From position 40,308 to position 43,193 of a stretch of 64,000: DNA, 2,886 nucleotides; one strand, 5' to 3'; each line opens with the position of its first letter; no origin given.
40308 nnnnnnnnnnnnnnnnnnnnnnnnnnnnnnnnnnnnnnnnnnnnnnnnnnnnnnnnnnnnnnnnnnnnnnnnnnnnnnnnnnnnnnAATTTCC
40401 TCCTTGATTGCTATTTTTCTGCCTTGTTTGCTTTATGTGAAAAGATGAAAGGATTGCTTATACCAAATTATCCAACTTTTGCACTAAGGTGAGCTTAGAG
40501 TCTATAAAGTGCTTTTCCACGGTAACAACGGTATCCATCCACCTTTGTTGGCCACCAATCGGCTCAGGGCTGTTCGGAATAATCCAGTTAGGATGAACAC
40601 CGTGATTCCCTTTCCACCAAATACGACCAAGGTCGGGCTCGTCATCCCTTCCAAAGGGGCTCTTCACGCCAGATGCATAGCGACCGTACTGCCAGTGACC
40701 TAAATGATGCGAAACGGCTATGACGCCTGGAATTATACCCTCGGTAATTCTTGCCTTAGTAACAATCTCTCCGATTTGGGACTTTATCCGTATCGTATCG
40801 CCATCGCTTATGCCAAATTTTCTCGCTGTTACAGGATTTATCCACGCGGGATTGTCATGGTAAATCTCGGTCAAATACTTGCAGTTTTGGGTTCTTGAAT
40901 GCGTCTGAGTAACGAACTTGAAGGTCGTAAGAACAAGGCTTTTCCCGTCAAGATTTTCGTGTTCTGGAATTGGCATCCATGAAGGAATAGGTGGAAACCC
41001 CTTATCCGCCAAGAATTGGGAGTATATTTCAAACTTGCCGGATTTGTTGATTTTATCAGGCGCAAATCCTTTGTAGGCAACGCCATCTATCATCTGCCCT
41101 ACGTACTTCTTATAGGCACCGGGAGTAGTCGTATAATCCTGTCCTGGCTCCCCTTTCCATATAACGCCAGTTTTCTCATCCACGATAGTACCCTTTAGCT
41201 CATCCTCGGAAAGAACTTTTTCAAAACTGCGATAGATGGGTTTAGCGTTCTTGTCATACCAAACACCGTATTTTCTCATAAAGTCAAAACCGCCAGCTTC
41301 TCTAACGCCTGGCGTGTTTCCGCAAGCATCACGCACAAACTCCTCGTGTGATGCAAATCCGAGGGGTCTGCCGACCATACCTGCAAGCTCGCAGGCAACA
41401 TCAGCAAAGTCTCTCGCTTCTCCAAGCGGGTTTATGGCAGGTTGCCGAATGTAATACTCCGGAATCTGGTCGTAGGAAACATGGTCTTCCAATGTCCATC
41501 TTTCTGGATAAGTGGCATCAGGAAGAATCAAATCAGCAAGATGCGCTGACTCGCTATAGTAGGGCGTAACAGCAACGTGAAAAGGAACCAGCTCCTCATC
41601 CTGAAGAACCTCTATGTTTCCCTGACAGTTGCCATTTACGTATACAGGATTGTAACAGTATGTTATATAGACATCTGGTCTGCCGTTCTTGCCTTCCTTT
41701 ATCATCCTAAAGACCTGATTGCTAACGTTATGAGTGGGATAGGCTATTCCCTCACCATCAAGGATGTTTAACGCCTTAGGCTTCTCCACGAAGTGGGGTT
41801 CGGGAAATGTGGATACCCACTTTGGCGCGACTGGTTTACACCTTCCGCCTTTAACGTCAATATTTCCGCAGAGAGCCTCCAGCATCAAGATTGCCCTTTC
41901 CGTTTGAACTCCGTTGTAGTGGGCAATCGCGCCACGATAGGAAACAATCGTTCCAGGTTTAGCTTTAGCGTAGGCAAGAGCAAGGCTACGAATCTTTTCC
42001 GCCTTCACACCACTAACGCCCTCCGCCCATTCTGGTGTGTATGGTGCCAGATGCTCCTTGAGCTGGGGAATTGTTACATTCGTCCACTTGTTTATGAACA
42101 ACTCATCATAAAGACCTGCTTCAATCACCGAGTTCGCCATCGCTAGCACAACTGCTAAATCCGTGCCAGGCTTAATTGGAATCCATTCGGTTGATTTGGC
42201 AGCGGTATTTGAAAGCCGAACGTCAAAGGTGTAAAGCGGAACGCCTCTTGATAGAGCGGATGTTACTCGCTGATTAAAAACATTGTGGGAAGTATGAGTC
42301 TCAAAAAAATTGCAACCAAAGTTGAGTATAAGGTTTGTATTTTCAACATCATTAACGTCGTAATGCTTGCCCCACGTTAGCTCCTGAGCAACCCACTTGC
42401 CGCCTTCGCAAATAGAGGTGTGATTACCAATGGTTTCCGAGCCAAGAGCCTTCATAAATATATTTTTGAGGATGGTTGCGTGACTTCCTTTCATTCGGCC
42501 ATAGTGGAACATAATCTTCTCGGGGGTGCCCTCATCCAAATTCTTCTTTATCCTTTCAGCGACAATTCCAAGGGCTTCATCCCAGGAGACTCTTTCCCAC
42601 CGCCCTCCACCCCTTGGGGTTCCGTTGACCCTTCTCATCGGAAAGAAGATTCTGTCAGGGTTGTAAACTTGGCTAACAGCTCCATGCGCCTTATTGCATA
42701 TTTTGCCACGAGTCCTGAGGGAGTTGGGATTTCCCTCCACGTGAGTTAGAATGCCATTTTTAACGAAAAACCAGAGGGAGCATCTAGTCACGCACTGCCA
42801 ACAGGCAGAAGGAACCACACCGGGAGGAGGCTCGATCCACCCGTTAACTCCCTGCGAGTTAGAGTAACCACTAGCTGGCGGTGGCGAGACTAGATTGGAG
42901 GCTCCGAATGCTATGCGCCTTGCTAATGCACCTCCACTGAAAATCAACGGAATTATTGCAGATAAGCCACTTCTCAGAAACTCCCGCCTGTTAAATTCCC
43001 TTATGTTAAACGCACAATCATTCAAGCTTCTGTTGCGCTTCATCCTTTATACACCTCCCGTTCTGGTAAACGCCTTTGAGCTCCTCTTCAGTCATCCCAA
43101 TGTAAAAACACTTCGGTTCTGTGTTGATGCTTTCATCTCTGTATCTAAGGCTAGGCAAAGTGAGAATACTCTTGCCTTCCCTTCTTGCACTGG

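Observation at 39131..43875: Mo-bisPGD oxidoreductase operon ending in an outer-membrane porin instead of a quinol-oxidising membrane anchor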

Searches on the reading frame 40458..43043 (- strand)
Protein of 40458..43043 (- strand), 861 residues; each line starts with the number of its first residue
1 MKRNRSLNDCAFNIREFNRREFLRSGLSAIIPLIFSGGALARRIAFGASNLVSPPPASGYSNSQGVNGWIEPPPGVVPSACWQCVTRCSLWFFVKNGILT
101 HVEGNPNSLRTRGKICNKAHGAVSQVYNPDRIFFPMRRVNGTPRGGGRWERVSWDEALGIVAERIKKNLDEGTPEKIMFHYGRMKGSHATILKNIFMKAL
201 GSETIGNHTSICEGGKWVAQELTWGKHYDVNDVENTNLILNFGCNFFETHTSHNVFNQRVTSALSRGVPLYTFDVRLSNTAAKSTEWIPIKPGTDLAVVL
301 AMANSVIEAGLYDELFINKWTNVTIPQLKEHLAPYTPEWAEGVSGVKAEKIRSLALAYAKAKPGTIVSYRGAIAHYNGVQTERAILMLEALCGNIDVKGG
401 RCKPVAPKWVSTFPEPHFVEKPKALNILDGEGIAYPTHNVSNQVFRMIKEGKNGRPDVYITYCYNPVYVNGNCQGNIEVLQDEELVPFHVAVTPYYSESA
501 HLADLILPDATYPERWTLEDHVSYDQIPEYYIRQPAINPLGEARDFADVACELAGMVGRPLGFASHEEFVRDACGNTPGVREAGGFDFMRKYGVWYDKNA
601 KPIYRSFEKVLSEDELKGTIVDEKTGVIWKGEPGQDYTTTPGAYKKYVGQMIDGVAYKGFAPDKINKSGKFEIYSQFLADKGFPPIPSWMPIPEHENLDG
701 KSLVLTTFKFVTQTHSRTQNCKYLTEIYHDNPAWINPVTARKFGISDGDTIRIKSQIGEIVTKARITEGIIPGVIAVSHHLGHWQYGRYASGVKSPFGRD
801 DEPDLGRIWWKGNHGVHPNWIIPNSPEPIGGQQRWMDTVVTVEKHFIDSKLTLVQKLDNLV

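Call 3: search_protein_families(library=pfam, proteins=[window:40458-43043:-], max_evalue=0.01)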
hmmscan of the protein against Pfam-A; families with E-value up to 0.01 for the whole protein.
window:40458-43043:- (861 aa): 3 families
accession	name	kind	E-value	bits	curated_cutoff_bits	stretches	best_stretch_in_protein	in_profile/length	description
PF00384.28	Molybdopterin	-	3.2e-37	128.8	24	1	131-554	1-351/353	Molybdopterin oxidoreductase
PF01568.27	Molydop_binding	-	2.8e-18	66.4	26.8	1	703-822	1-93/110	Molydopterin dinucleotide binding domain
PF04879.21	Molybdop_Fe4S4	-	8.3e-09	35.7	22.7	1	76-128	3-55/55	Molybdopterin oxidoreductase Fe4S4 domain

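Call 4: search_protein_families(library=ncbifam, proteins=[window:40458-43043:-], max_evalue=0.01)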
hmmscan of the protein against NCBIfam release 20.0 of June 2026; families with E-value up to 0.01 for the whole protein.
window:40458-43043:- (861 aa): 28 families (the best 25 are shown)
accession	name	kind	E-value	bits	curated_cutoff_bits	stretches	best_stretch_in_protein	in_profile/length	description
NF012032.0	PRK15488.1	equivalog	3.6e-95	319.5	694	2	74-558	41-528/759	thiosulfate reductase PhsA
TIGR02166.1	dmsA_ynfE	subfamily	2.5e-80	270.6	777.7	2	78-563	46-563/794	DMSO/selenate family reductase complex A subunit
TIGR01591.1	Fdh-alpha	equivalog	4.7e-68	229.9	666.25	2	81-404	3-320/672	formate dehydrogenase subunit alpha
NF041714.1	arsenate_red_ArrA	equivalog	1.9e-57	195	1600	3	77-320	51-295/848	arsenate respiratory reductase molybdopterin-containing subunit ArrA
NF011566.1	PRK14990.1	exception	4.6e-55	187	1600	2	76-602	58-626/814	dimethylsulfoxide reductase subunit A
NF041884.1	selenate_YnfF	exception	6.6e-54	183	1650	2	76-560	45-560/798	selenate/tellurate reductase subunit YnfF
NF041783.2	mnquin_red_QrcB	equivalog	6.1e-52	176.7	440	2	77-571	53-517/695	menaquinone reductase molybdopterin-binding-like subunit QrcB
NF041885.1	selenate_YnfE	exception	8.6e-51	172.7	1675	2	76-558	48-565/805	selenate/tellurate reductase subunit YnfE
TIGR03479.1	DMSO_red_II_alp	subfamily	9.6e-48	162.9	984.75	3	80-322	62-308/913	molybdopterin-dependent oxidoreductase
TIGR00509.1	bisC_fam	subfamily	3.3e-39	134.8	1017.55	2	119-400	32-342/772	molybdopterin guanine dinucleotide-containing S/N-oxide reductase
NF047855.1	AssmNtatRedNasC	equivalog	1.2e-38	132.9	1100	3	79-396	23-337/708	assimilatory nitrate reductase catalytic subunit NasC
TIGR01553.1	formate-DH-alph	equivalog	4e-30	104.3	814.2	2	81-323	49-306/1009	formate dehydrogenase-N subunit alpha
NF011567.1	PRK14991.1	equivalog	9.8e-30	103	1750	5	703-787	880-963/1022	tetrathionate reductase subunit TtrA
NF010055.0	PRK13532.1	equivalog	1.7e-28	99.3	904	1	79-324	45-294/830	nitrate reductase catalytic subunit NapA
NF041513.1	formate_DH_Act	exception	2.8e-27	95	1400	2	75-324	41-298/1067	formate dehydrogenase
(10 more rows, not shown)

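Call 5: search_solved_structures(query=window:40458-43043:-, max_evalue=1e-10)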
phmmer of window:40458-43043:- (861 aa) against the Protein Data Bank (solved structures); distinct sequences matched with E-value up to 1e-10: 46.
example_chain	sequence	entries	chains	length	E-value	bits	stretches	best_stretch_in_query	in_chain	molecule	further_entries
6cz7_A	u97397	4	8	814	1.8e-53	184.8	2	79-555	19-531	ArrA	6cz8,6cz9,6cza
2vpw_A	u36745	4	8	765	2.4e-53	184.4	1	77-558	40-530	THIOSULFATE REDUCTASE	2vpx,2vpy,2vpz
7bkb_D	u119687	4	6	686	9.3e-41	142.7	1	77-405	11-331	Formate dehydrogenase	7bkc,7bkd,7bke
9vap_A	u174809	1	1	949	5.4e-39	136.9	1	73-401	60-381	Formate dehydrogenase molybdopterin-binding subunit FdhA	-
2e7z_A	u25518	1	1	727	1.9e-38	135.1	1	81-395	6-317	Acetylene hydratase Ahy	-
1aa6_A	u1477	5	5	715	4.2e-36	127.4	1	78-406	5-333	FORMATE DEHYDROGENASE H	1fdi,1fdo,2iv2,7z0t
9t1s_L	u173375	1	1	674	1.1e-31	112.7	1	79-405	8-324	formate dehydrogenase (coenzyme F420)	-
9wxb_B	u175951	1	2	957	1.9e-31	111.9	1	73-404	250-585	Formate dehydrogenase alpha subunit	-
6tg9_A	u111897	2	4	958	3.7e-30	107.7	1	73-404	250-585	Formate dehydrogenase subunit alpha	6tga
7e5z_A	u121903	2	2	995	7.3e-29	103.4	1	73-404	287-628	Formate dehydrogenase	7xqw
7vw6_A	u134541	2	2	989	8e-29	103.3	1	73-404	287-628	Formate dehydrogenase | Tungsten-containing formate dehydrogenase alpha subunit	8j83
7l5i_A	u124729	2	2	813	3.7e-28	101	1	140-400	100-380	Trimethylamine-N-oxide reductase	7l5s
1e60_A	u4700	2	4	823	2.1e-27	98.6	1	121-400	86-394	Dimethyl sulfoxide/trimethylamine N-oxide reductase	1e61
1dmr_A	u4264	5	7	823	2.1e-27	98.5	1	121-400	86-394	DMSO REDUCTASE | Dimethyl sulfoxide/trimethylamine N-oxide reductase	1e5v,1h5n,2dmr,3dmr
7qv7_S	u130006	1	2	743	2.6e-27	98.2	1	78-403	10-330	Hydrogen dependent carbon dioxide reductase subunit FdhF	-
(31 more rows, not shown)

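Call 6: find_homologous_proteins(query=window:40458-43043:-, max_evalue=1e-20)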
Query window:40458-43043:- (861 aa): 2969 proteins with E <= 1e-20 among 8000 candidates; the best 120 are listed.
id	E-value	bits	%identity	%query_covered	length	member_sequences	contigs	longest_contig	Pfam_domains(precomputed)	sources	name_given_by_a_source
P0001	0.0e+0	1712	83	98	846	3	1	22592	PF00384.28,PF01568.28,PF04879.22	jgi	-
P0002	0.0e+0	1621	79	98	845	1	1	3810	PF00384.28,PF01568.28,PF04879.22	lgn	-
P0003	0.0e+0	1443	71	97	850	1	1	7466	PF00384.28,PF01568.28,PF04879.22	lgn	-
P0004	0.0e+0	1406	69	98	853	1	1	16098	PF00384.28,PF01568.28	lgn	-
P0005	0.0e+0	1387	67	98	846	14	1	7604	PF00384.28,PF01568.28,PF04879.22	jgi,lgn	jgi:anaerobic selenocysteine-containing dehydrogenase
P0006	0.0e+0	1384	68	98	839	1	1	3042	PF00384.28,PF01568.28,PF04879.22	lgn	-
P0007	0.0e+0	1380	67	97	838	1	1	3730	PF00384.28,PF01568.28,PF04879.22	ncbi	-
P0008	0.0e+0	1198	66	89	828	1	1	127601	PF00384.28,PF01568.28,PF04879.22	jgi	jgi:anaerobic selenocysteine-containing dehydrogenase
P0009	0.0e+0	1190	62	96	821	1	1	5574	PF00384.28,PF01568.28,PF04879.22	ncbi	-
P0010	0.0e+0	1190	65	89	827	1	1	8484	PF00384.28,PF01568.28,PF04879.22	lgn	-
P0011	0.0e+0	1189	62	96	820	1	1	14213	PF00384.28,PF01568.28,PF04879.22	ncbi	ncbi:MAG: molybdopterin-dependent oxidoreductase [bacterium]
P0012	0.0e+0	1183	62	96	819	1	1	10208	PF00384.28,PF01568.28,PF04879.22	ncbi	ncbi:MAG: molybdopterin-dependent oxidoreductase, partial [Candidatus Aminicenantia bacterium]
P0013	0.0e+0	1181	64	89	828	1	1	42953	PF00384.28,PF01568.28,PF04879.22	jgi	jgi:anaerobic selenocysteine-containing dehydrogenase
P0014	0.0e+0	1173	60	96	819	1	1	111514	PF00384.28,PF01568.28,PF04879.22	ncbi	ncbi:MAG: molybdopterin-dependent oxidoreductase [Candidatus Glassbacteria bacterium]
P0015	0.0e+0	1165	63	89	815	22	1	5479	PF00384.28,PF01568.28,PF04879.22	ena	-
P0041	0.0e+0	1076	60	89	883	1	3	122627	PF00384.28,PF01568.28,PF04879.22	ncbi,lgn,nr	ncbi:MAG: molybdopterin-dependent oxidoreductase [Parcubacteria group bacterium]|nr:molybdopterin-de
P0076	0.0e+0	1041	55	97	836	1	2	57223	PF00384.28,PF01568.28,PF04879.22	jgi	jgi:anaerobic selenocysteine-containing dehydrogenase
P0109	0.0e+0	1018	58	89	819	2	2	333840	PF00384.28,PF01568.28,PF04879.22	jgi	jgi:anaerobic selenocysteine-containing dehydrogenase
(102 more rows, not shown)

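Call 7: find_encoding_contigs(protein=P0001, flank=8000, max_places=3)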
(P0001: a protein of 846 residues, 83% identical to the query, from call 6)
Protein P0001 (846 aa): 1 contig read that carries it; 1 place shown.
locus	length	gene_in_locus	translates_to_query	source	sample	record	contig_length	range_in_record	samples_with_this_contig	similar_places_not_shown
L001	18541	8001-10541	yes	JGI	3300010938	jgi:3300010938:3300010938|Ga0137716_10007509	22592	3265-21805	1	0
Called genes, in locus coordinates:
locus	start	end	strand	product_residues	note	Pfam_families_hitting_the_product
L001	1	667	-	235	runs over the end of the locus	PF00696:AA_kinase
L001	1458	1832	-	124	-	PF07681:DoxX, PF05514:HR_lesion (weak), PF02077:SURF4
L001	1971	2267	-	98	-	PF12840:HTH_20, PF01022:HTH_5, PF01047:MarR (weak), PF12802:MarR_2 (weak), PF13412:HTH_24 (weak)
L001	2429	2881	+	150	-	PF01161:PBP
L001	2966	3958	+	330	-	PF13207:AAA_17, PF13238:AAA_18, PF21448:DNMK (faint), PF00383:dCMP_cyt_deam_1, PF14437:MafB19-deam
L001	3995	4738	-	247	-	PF00175:NAD_binding_1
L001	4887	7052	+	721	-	PF03030:H_PPase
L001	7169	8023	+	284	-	PF12797:Fer4_2 (faint), PF12837:Fer4_6 (faint), PF13237:Fer4_10 (faint), PF13247:Fer4_11, PF13187:Fer4_9 (weak), PF00037:Fer4 (weak), PF12838:Fer4_7 (weak)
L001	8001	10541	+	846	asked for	PF04879:Molybdop_Fe4S4, PF00384:Molybdopterin, PF01568:Molydop_binding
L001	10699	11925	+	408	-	PF16930:Porin_5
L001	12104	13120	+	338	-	PF12849:PBP_like_2, PF01547:SBP_bac_1 (weak), PF12727:PBP_like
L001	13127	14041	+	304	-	PF00528:BPD_transp_1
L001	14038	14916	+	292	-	PF00528:BPD_transp_1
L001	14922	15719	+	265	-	PF00005:ABC_tran, PF02463:SMC_N (weak), PF13175:AAA_15 (weak), PF13304:AAA_21 (faint)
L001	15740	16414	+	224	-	PF01895:PhoU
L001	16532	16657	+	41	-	-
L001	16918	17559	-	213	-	PF01161:PBP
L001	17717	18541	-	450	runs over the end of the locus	PF13646:HEAT_2 (faint)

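Call 8: find_encoding_contigs(protein=P0014, flank=8000, max_places=3)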
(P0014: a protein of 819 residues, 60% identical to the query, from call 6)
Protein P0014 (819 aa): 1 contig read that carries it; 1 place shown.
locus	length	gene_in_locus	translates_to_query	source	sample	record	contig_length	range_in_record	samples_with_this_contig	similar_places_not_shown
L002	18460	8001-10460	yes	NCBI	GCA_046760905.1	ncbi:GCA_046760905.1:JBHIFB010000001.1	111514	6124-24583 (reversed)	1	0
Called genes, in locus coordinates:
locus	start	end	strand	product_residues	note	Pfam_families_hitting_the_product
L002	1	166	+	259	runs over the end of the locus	PF11967:RecO_N, PF02565:RecO_C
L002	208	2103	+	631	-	PF00009:GTP_EFTU, PF01926:MMR_HSR1 (weak), PF03144:GTP_EFTU_D2, PF25461:Beta-barrel_SelB, PF09106:WHD_2nd_SelB, PF09107:WHD_3rd_SelB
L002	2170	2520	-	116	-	PF02591:Zn_ribbon_9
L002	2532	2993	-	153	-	PF00359:PTS_EIIA_2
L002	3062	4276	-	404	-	PF18939:DUF5686 (weak), PF01103:Omp85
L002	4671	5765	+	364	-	PF16983:MFS_MOT1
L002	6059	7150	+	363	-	PF07396:Porin_O_P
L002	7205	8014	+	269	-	PF13187:Fer4_9 (faint), PF12797:Fer4_2 (weak), PF12838:Fer4_7 (weak), PF13247:Fer4_11, PF12838:Fer4_7 (weak), PF12797:Fer4_2 (weak), PF00037:Fer4, PF12837:Fer4_6 (weak), +3 more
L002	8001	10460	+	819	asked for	PF04879:Molybdop_Fe4S4, PF00384:Molybdopterin, PF01568:Molydop_binding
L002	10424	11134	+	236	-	PF02613:Nitrate_red_del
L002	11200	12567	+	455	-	-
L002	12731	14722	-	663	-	PF16177:ACAS_N, PF00501:AMP-binding, PF13193:AMP-binding_C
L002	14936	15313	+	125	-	PF04430:DUF498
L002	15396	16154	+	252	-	PF00731:AIRC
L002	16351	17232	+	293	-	PF03755:YicC-like_N, PF08340:YicC-like_C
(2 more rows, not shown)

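Call 9: find_encoding_contigs(protein=P0109, flank=8000, max_places=3)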
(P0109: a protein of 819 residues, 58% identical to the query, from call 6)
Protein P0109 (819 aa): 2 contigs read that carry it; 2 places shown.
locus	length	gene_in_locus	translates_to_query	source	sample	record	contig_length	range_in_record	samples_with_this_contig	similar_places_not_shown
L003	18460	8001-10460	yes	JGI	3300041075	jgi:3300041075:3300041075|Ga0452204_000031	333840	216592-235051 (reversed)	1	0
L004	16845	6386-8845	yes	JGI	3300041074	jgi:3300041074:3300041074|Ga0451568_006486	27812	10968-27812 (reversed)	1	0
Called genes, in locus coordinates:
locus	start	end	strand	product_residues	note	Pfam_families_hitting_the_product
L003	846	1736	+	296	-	PF04055:Radical_SAM, PF06463:Mob_synth_C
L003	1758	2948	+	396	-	PF16983:MFS_MOT1, PF00860:Xan_ur_permease (weak), PF16983:MFS_MOT1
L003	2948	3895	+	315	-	PF01967:MoaC, PF00994:MoCF_biosynth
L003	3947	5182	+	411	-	PF03453:MoeA_N, PF00994:MoCF_biosynth, PF03454:MoeA_C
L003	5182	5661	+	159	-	PF03473:MOSC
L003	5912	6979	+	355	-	-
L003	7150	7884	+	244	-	PF12797:Fer4_2 (weak), PF13237:Fer4_10 (weak), PF13247:Fer4_11, PF12838:Fer4_7 (weak), PF13187:Fer4_9, PF25160:LdpA_Fe-S-bd (weak), PF00037:Fer4, PF12797:Fer4_2 (weak), +4 more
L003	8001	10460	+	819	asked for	PF04879:Molybdop_Fe4S4, PF00384:Molybdopterin, PF01568:Molydop_binding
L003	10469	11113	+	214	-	PF02613:Nitrate_red_del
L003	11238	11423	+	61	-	PF02416:TatA_B_E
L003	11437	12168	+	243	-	PF00902:TatC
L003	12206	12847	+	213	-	PF12804:NTP_transf_3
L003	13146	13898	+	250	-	PF13489:Methyltransf_23, PF13847:Methyltransf_31, PF08241:Methyltransf_11 (weak), PF08242:Methyltransf_12, PF13649:Methyltransf_25 (weak)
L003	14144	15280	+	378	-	PF01571:GCV_T, PF08669:GCV_T_C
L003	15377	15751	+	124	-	PF01597:GCV_H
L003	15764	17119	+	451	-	PF02347:GDC-P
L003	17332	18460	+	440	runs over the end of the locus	PF02347:GDC-P, PF00266:Aminotran_5, PF21478:GcvP2_C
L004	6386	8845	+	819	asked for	PF04879:Molybdop_Fe4S4, PF00384:Molybdopterin, PF01568:Molydop_binding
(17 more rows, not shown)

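Call 11: find_encoding_contigs(protein=P0041, flank=8000, max_places=2)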
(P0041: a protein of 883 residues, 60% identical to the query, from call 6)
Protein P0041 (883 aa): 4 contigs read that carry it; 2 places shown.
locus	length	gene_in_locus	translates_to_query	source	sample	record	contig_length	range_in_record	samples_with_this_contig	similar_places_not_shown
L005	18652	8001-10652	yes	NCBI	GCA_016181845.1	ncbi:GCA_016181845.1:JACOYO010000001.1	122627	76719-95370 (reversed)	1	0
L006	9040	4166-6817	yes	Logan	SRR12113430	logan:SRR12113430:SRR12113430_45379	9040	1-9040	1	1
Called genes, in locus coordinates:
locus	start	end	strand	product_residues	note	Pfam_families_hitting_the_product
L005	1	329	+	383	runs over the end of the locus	PF02618:YceG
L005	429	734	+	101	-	PF12840:HTH_20, PF13412:HTH_24 (weak), PF01022:HTH_5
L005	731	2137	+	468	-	PF01266:DAO (faint), PF03486:HI0933_like (faint), PF07992:Pyr_redox_2, PF13738:Pyr_redox_3, PF00070:Pyr_redox, PF02852:Pyr_redox_dim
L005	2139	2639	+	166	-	-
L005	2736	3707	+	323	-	PF13386:DsbD_2 (faint), PF02683:DsbD_TM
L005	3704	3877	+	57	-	-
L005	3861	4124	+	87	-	PF13192:Thioredoxin_3, PF05768:Glrx-like (weak), PF00462:Glutaredoxin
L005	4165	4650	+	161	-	PF01625:PMSR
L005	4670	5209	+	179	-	PF01641:SelR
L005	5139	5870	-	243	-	PF01978:TrmB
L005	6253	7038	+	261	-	PF13247:Fer4_11, PF13187:Fer4_9 (weak), PF13237:Fer4_10 (weak), PF25160:LdpA_Fe-S-bd (weak), PF12797:Fer4_2 (weak), PF12837:Fer4_6 (weak), PF13237:Fer4_10 (weak), PF00037:Fer4, +5 more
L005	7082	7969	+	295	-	PF03916:NrfD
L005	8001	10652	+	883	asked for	PF04879:Molybdop_Fe4S4, PF00384:Molybdopterin, PF01568:Molydop_binding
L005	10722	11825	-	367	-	-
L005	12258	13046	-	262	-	PF13489:Methyltransf_23, PF01209:Ubie_methyltran (weak), PF13847:Methyltransf_31, PF08241:Methyltransf_11, PF08242:Methyltransf_12, PF13649:Methyltransf_25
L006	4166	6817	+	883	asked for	PF04879:Molybdop_Fe4S4, PF00384:Molybdopterin, PF01568:Molydop_binding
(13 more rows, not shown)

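Call 12: find_encoding_contigs(protein=P0008, flank=8000, max_places=2)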
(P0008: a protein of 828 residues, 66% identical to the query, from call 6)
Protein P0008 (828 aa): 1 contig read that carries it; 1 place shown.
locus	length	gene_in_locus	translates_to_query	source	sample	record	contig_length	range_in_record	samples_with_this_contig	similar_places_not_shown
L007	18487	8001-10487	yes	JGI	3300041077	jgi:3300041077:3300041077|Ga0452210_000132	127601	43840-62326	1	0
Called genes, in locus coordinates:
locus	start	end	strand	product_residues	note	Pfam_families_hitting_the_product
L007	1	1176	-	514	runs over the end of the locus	PF08323:Glyco_transf_5, PF13439:Glyco_transf_4 (weak), PF00534:Glycos_transf_1 (weak)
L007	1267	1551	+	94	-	-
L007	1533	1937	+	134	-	PF01451:LMWPc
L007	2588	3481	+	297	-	PF04055:Radical_SAM, PF06463:Mob_synth_C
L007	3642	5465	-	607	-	PF02085:Cytochrom_CIII (faint), PF14522:Cytochrome_C7 (faint), PF14537:Cytochrom_c3_2 (faint)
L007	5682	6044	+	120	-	PF01022:HTH_5, PF12840:HTH_20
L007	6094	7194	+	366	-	PF07396:Porin_O_P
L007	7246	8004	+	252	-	PF12797:Fer4_2 (weak), PF12838:Fer4_7 (weak), PF13247:Fer4_11, PF13484:Fer4_16 (weak), PF12838:Fer4_7 (weak), PF12797:Fer4_2 (weak), PF12837:Fer4_6 (weak), PF00037:Fer4, +8 more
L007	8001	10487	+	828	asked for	PF04879:Molybdop_Fe4S4, PF00384:Molybdopterin, PF01568:Molydop_binding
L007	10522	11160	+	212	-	PF02613:Nitrate_red_del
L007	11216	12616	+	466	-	-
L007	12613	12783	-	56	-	-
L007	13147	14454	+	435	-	PF22422:MGH1-like_GH, PF01204:Trehalase, PF03200:Glyco_hydro_63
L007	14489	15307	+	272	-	PF00480:ROK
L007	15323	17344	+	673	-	PF00456:Transketolase_N, PF02779:Transket_pyr, PF02780:Transketolase_C, PF22613:Transketolase_C_1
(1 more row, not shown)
